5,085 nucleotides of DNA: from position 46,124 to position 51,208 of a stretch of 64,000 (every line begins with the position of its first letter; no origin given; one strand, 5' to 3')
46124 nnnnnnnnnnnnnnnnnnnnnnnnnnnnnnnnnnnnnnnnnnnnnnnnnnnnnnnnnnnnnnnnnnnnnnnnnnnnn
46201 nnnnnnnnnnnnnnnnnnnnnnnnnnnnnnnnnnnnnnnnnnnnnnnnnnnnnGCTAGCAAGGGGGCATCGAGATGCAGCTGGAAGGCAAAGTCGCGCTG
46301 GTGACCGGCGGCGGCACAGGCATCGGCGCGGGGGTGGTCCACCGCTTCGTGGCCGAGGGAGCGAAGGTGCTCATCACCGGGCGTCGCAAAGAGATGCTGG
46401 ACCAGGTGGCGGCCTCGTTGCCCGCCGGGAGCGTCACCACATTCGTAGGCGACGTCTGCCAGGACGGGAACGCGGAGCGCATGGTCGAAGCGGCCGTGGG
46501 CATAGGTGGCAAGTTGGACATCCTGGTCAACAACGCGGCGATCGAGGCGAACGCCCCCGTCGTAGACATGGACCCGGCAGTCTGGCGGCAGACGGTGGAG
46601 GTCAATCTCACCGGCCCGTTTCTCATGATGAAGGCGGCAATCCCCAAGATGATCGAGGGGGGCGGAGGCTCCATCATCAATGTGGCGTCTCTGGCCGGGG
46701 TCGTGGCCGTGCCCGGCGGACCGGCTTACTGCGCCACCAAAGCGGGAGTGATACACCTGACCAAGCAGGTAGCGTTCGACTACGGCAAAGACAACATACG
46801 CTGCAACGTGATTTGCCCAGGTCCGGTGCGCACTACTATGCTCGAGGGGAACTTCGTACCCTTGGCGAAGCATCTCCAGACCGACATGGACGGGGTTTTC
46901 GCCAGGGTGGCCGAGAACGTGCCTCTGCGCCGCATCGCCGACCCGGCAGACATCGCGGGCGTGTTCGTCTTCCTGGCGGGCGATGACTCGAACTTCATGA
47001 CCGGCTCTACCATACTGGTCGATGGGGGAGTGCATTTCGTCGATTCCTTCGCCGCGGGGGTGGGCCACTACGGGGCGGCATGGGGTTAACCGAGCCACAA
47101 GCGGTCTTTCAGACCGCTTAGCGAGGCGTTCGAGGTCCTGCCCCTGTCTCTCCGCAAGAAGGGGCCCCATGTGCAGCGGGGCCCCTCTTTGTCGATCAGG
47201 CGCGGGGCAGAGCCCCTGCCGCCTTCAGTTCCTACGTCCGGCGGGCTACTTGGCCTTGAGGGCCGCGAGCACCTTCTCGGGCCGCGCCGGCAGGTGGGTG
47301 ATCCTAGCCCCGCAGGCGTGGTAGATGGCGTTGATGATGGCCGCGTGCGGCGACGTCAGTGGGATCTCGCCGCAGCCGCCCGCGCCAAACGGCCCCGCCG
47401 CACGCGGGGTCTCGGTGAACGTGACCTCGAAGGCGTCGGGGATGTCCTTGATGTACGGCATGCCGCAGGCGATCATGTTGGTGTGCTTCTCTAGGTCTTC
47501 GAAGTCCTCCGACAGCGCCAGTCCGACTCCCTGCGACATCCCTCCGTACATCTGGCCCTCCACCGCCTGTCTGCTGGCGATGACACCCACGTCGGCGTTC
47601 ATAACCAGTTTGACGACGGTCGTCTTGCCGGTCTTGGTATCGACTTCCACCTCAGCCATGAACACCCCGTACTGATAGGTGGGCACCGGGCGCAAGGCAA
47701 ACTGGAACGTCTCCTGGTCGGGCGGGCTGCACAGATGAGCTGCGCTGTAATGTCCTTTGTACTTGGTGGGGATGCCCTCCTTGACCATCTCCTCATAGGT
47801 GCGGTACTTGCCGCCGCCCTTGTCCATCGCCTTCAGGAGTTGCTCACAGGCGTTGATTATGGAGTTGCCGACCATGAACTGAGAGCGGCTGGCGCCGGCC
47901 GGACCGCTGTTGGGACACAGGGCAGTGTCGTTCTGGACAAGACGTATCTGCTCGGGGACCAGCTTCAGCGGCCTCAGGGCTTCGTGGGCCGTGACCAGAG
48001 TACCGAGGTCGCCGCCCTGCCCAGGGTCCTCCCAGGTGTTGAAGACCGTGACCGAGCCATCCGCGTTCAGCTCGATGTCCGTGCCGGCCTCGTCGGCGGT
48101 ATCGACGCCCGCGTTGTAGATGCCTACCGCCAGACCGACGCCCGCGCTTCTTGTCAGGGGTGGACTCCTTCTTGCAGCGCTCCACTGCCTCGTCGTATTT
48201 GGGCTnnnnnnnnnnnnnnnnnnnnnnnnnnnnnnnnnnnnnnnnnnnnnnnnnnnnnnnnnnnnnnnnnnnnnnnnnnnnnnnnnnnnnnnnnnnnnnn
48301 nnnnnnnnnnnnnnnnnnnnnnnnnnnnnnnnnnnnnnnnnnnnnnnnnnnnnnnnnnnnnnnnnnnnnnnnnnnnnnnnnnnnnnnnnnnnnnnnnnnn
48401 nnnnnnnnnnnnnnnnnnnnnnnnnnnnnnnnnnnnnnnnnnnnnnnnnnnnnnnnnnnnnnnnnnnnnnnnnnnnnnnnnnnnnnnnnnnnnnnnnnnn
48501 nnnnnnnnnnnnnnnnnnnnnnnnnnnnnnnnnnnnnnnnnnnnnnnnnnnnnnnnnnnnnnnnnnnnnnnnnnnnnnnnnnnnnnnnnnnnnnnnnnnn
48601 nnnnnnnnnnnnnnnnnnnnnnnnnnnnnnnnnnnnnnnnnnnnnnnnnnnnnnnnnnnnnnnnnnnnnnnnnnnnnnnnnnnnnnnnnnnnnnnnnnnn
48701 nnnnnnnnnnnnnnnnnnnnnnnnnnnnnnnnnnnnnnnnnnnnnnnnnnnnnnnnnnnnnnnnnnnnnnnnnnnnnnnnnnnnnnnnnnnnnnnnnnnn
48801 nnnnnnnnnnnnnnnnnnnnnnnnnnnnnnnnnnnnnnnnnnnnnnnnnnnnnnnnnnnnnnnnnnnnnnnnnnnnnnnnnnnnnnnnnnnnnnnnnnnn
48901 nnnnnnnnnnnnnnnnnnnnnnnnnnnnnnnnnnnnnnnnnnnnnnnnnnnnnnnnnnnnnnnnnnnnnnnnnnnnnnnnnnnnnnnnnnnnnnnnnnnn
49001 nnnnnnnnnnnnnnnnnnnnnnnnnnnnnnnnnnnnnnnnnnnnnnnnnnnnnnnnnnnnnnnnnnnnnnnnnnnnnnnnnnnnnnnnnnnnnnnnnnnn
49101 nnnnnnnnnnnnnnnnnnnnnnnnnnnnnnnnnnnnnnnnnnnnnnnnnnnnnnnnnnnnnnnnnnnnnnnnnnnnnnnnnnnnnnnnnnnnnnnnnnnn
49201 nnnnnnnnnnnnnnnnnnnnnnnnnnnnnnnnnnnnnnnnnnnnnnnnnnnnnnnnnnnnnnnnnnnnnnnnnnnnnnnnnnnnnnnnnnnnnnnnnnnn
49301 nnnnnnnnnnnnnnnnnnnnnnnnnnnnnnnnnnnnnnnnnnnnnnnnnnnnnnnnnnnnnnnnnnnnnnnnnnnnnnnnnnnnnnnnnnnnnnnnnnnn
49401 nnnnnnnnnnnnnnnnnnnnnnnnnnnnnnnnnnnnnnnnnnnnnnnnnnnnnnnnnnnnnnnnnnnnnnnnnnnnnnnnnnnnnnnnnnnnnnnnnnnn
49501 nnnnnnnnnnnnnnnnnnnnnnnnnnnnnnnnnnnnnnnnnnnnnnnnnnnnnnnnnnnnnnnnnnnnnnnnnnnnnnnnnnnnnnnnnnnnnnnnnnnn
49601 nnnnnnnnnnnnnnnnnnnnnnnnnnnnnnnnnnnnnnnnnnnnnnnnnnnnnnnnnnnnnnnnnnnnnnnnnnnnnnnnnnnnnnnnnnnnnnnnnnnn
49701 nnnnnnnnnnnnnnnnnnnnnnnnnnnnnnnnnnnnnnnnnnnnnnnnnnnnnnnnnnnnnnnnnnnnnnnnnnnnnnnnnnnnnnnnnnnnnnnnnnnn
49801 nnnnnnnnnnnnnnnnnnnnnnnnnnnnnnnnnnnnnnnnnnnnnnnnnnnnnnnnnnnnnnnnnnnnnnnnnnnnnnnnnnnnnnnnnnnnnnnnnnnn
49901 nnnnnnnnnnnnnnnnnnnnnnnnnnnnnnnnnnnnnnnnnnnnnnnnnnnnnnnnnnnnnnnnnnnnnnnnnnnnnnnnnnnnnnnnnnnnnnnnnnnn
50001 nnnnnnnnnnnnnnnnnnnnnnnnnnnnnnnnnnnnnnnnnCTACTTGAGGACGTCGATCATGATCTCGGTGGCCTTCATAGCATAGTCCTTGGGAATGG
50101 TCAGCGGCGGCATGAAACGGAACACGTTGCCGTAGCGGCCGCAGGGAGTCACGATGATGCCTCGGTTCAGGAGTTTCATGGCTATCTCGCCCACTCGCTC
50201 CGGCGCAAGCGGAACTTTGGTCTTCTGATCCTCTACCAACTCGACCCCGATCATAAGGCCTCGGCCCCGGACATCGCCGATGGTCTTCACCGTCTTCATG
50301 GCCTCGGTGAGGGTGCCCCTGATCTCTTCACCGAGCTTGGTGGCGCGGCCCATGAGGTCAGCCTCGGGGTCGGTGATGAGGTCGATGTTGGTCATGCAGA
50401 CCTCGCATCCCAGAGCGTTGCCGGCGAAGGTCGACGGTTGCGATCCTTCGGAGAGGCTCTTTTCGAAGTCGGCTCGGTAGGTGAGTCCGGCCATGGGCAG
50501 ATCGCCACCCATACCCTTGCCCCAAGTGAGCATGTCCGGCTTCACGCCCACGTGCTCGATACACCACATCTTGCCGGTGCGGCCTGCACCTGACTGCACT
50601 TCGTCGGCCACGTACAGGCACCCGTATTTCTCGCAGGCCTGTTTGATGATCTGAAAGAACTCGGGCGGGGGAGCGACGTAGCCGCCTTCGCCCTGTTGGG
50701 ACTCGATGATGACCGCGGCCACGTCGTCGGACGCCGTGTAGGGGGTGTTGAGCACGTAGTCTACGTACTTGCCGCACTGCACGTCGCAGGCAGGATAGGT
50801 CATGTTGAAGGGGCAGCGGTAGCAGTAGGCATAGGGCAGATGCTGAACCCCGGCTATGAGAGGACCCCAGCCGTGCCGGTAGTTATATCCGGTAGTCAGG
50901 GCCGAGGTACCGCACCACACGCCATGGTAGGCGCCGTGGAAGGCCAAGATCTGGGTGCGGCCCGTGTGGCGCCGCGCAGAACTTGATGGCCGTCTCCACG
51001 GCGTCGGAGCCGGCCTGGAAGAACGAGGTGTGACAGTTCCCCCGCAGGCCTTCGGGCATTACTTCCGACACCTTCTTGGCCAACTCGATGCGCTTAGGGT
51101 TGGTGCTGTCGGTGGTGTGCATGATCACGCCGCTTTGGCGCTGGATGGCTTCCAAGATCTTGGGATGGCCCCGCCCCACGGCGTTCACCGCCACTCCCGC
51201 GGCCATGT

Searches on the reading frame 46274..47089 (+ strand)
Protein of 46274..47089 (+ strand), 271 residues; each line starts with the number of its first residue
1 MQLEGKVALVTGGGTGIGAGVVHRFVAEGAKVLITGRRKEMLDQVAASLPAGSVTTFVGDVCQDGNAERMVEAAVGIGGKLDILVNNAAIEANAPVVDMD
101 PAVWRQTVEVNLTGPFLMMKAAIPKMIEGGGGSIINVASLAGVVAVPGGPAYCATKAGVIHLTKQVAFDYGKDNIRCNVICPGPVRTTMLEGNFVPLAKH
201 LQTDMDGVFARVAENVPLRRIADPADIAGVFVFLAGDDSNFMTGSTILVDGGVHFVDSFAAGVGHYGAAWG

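Call 52: search_protein_families(library=pfam, proteins=[window:46274-47089:+], max_evalue=0.00001)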
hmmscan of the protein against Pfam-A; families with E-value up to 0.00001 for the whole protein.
window:46274-47089:+ (271 aa): 4 families
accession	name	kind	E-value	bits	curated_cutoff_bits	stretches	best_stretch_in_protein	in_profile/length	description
PF13561.12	adh_short_C2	-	1.3e-64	218.4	27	1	15-254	6-236/236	Enoyl-(Acyl carrier protein) reductase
PF00106.31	adh_short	-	3.9e-58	196.6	26.6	1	6-191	1-188/195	short chain dehydrogenase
PF23441.1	SDR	-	4.9e-11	42.9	27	1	7-255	9-257/258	SDR-like rossmann domain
PF08659.16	KR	-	6e-09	36.5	22.6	1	8-156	3-153/180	KR domain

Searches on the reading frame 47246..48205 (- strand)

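Call 52: search_protein_families(library=pfam, proteins=[window:47246-48205:-], max_evalue=0.00001)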
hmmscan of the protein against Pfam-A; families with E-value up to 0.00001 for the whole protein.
window:47246-48205:- (319 aa): 1 family
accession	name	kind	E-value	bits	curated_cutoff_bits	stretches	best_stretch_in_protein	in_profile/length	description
PF20256.3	MoCoBD_2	-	4.8e-56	190.8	27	1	10-256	17-283/283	Molybdopterin cofactor-binding domain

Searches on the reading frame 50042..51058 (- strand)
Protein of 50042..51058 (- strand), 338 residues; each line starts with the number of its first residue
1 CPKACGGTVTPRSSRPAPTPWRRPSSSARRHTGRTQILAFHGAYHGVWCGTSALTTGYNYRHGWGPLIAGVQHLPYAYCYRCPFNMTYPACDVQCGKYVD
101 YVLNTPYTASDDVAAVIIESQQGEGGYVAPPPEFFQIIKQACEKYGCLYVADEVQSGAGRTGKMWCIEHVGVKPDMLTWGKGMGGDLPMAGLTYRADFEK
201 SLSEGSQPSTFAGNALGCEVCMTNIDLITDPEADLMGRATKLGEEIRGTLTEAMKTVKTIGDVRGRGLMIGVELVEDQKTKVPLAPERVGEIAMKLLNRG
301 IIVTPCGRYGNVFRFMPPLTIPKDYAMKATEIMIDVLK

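Call 52: search_protein_families(library=pfam, proteins=[window:50042-51058:-], max_evalue=0.00001)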
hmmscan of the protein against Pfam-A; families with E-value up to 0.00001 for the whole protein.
window:50042-51058:- (338 aa): 1 family
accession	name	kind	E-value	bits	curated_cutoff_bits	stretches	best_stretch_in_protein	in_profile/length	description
PF00202.27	Aminotran_3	-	4.4e-75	253.3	30.5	1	28-337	111-403/403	Aminotransferase class-III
